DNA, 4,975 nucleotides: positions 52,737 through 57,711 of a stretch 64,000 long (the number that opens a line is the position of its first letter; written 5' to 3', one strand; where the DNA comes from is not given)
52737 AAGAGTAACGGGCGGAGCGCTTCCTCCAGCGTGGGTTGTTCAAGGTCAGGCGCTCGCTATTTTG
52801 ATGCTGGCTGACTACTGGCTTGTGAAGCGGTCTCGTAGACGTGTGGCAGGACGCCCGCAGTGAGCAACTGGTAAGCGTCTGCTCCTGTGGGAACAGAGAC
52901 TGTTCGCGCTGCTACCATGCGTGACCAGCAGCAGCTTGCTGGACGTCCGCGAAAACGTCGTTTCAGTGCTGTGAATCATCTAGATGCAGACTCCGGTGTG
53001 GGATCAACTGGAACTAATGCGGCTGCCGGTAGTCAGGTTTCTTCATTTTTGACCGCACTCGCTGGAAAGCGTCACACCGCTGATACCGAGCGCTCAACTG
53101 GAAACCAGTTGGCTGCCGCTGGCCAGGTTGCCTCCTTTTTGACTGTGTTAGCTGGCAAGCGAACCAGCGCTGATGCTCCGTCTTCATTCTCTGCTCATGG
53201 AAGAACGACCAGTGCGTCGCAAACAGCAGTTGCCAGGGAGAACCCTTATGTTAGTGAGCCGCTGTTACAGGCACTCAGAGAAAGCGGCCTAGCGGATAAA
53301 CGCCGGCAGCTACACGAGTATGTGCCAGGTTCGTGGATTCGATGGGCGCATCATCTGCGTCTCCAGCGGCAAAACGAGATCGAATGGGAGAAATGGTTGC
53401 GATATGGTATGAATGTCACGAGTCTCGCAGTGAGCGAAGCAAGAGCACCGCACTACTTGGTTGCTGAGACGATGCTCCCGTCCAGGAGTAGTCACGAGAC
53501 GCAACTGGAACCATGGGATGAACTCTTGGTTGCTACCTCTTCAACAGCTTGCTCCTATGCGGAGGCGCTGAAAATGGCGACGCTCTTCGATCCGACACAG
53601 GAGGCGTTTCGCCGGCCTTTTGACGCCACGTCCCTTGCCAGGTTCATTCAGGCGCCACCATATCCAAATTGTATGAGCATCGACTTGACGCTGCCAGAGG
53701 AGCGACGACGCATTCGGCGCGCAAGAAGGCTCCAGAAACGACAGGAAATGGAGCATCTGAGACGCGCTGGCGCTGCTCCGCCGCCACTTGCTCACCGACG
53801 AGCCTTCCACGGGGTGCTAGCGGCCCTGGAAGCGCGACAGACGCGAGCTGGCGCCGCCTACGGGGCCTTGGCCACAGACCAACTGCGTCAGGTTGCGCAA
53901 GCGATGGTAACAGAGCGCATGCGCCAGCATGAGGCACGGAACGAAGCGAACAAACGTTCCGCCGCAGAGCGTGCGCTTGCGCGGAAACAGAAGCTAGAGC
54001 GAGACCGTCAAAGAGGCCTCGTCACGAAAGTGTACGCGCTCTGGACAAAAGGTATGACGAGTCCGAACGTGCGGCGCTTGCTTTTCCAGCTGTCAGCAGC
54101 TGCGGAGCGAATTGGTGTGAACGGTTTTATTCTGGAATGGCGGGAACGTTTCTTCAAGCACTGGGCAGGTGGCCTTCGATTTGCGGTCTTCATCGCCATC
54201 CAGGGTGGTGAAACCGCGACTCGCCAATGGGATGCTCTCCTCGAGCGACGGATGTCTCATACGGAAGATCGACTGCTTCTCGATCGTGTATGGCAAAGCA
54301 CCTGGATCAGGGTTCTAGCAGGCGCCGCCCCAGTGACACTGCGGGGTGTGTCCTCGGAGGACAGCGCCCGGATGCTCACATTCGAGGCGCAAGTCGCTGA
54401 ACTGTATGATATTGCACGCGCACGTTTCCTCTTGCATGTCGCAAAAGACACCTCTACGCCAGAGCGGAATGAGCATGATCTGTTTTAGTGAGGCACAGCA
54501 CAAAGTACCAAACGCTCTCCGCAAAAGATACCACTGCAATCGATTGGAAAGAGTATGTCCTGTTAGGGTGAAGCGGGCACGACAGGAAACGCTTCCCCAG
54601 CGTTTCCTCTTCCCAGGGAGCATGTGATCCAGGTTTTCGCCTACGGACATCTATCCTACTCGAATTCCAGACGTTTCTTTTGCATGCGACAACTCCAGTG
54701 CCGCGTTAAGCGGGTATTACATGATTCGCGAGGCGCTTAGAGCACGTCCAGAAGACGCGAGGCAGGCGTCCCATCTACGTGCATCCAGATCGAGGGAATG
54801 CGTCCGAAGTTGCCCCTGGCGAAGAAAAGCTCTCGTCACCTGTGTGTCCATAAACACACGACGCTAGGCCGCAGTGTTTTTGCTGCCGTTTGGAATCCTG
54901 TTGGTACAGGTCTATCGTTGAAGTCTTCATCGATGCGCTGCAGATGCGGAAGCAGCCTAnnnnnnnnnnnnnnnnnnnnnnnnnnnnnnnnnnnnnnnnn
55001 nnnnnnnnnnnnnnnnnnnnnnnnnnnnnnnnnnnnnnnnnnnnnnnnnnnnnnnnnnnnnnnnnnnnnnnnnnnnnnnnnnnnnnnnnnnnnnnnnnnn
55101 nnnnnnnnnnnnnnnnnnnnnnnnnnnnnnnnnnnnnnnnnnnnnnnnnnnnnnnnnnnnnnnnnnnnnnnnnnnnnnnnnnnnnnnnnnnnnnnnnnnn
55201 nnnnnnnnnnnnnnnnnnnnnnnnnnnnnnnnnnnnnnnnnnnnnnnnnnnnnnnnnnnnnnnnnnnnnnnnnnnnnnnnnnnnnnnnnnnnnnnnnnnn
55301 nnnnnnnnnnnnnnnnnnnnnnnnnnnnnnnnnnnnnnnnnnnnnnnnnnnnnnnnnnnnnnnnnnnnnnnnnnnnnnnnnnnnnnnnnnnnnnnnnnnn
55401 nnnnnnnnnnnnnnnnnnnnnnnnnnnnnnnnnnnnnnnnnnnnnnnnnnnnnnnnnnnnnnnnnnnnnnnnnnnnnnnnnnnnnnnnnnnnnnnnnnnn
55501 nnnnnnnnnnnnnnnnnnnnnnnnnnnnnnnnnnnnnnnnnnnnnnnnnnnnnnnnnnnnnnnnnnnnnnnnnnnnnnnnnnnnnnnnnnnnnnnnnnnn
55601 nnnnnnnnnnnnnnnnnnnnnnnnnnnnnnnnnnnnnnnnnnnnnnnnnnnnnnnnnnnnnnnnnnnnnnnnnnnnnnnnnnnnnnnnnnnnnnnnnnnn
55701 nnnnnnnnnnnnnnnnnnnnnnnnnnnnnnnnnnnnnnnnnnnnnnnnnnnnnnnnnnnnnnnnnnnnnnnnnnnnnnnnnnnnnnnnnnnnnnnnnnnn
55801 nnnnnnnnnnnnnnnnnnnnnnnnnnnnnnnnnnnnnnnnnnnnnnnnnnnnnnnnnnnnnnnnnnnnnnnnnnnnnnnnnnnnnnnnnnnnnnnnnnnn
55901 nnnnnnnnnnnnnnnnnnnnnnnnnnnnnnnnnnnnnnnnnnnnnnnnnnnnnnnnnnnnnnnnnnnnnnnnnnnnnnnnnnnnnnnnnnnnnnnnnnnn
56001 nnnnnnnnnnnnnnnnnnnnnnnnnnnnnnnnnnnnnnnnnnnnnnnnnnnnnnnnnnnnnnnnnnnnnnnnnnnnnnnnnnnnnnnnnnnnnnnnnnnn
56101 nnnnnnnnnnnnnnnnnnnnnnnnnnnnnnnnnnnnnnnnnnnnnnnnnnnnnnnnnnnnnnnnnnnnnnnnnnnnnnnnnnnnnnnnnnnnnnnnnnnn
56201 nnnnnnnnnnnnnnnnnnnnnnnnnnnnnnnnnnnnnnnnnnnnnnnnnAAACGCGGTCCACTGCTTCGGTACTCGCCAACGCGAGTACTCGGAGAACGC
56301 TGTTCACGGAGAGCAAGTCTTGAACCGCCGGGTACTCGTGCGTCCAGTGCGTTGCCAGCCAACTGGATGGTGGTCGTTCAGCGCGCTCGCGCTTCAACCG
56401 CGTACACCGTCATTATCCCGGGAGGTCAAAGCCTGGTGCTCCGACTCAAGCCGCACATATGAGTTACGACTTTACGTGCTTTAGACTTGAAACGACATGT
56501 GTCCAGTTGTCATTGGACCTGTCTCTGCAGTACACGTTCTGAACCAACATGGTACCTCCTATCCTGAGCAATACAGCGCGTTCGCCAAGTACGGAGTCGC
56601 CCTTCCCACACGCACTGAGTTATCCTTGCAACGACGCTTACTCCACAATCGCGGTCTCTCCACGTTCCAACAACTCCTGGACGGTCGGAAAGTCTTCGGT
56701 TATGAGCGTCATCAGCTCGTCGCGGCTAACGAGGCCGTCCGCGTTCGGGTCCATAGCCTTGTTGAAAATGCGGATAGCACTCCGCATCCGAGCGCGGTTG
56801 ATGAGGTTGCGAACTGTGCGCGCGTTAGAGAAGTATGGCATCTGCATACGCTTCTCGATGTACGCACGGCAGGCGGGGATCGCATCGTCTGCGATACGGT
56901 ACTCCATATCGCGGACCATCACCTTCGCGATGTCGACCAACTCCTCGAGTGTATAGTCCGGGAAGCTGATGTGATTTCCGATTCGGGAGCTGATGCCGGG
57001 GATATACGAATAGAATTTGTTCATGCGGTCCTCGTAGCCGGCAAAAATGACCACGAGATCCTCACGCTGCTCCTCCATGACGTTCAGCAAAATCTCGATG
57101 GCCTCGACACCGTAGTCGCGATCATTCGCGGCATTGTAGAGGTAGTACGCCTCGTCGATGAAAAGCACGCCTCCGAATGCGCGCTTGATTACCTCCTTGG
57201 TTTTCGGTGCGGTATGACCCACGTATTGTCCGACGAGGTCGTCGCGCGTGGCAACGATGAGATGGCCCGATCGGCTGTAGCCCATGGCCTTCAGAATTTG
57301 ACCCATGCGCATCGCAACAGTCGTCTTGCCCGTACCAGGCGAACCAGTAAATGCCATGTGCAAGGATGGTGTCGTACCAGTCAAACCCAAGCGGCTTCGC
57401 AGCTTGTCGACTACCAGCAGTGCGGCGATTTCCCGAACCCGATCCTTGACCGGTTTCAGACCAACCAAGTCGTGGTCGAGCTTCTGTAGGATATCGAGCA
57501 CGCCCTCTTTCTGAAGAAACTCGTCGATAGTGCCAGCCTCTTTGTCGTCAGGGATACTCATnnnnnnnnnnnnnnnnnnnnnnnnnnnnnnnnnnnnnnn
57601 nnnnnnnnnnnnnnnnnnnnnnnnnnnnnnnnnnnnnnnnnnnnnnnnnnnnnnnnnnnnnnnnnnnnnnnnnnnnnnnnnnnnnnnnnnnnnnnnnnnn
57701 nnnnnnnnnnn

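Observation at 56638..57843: Nuclear CbbX (red-type Rubisco activase) gene with a presequence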

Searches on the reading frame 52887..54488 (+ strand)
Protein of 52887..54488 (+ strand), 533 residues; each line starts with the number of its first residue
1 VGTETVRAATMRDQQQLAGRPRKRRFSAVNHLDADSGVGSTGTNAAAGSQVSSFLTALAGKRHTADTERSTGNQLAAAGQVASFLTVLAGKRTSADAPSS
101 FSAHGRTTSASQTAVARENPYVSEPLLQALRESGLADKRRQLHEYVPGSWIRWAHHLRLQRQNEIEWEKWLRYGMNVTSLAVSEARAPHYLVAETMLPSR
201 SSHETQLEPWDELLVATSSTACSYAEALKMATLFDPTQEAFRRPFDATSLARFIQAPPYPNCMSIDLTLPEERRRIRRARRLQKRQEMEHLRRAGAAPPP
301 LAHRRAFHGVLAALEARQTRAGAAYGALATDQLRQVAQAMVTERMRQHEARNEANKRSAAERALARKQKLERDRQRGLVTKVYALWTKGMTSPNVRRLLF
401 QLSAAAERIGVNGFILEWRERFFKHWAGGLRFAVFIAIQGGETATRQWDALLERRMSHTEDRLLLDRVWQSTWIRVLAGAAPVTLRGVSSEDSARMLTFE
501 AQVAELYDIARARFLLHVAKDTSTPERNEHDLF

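Call 50: search_protein_families(library=pfam, proteins=[window:52887-54488:+], max_evalue=0.0001)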
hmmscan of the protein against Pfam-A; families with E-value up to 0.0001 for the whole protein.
window:52887-54488:+ (533 aa): 1 family
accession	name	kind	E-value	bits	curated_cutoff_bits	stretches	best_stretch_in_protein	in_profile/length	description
PF08572.15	PRP3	-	1.8e-09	38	31.4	1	119-300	1-171/220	pre-mRNA processing factor 3 domain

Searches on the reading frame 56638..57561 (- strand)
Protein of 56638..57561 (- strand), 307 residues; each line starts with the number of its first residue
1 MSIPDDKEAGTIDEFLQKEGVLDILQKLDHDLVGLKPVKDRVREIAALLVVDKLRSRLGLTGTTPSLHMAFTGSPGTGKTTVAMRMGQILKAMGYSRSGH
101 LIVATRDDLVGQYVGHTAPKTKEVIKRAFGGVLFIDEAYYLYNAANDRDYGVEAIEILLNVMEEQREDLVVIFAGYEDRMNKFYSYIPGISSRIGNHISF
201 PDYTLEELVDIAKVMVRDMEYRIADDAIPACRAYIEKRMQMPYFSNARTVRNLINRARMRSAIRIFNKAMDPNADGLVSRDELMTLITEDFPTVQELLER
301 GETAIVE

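Call 23: find_related_loci(query=window:56638-57561:-, collection=genome_contigs, flank=4000)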
Query window:56638-57561:- (307 aa) in genome_contigs; peptide patterns used: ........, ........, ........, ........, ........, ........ (x = any residue, [..] = any of these).
36 stretches matched a pattern; 6 encode a relative of the query (tblastn E <= 1e-3); 6 distinct loci.
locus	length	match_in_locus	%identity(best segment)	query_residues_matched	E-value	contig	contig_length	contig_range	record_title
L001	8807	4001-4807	59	17-290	4e-112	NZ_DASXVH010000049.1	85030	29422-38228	MAG: Novimethylophilus sp. isolate SMAG_U4739 k141_355692, whole genome shotgun sequence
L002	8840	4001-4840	55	1-290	5e-104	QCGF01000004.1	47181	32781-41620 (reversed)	Prochlorococcus sp. AG-363-P15 Ga0115825_104, whole genome shotgun sequence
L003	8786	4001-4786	54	20-286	6e-90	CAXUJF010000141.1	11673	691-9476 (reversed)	MAG TPA_asm: uncultured Streptosporangiaceae bacterium isolate public_SRR14722078_metawrap_bin.1 genome assembly, contig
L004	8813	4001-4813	51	6-290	5e-90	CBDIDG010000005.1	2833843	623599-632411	MAG: Streptosporangiaceae bacterium isolate c726aee4-92dd-44ca-935b-08ce92833630 genome assembly, contig: contig_5, whol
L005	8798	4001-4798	52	20-290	8e-90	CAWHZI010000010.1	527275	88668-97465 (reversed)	MAG: uncultured Actinomycetes bacterium isolate MFD04463.bin.1.148 genome assembly, contig: contig_40246, whole genome s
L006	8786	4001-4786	52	20-286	6e-89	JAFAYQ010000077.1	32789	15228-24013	MAG: Actinomycetota bacterium isolate CP_BM_RX_R8_19 BM_RX_R8_k147_2309471, whole genome shotgun sequence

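Call 50: search_protein_families(library=pfam, proteins=[L002:1020-2555:+, L002:3120-3680:+, L002:134-1012:+], max_evalue=0.0001)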
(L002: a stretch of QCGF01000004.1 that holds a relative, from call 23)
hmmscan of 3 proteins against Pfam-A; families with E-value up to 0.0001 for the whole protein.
L002:1020-2555:+ (511 aa): 3 families
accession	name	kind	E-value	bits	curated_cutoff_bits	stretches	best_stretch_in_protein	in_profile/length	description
PF20686.2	CsoSCA_cat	-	7.5e-112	373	21.5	1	155-385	2-236/236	Carboxysome Shell Carbonic Anhydrase, catalytic domain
PF08936.15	CsoSCA_C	-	1.1e-54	183.7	26.1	1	386-502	1-117/118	Carboxysome Shell Carbonic Anhydrase, C-terminal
PF20687.2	CsoSCA_N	-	2.1e-37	127.6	27.5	1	46-138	1-93/93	Carboxysome Shell Carbonic Anhydrase, N-terminal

L002:3120-3680:+ (186 aa): 1 family
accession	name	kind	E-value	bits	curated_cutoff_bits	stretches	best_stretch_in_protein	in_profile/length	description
PF00936.24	BMC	-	9.9e-26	90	24.5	1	93-169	1-75/75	BMC domain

L002:134-1012:+ (292 aa): 1 family
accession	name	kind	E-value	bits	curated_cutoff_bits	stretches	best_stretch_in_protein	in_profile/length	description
PF12288.13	CsoS2_M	-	1.4e-51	176.7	22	1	1-109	317-425/425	Carboxysome shell peptide mid-region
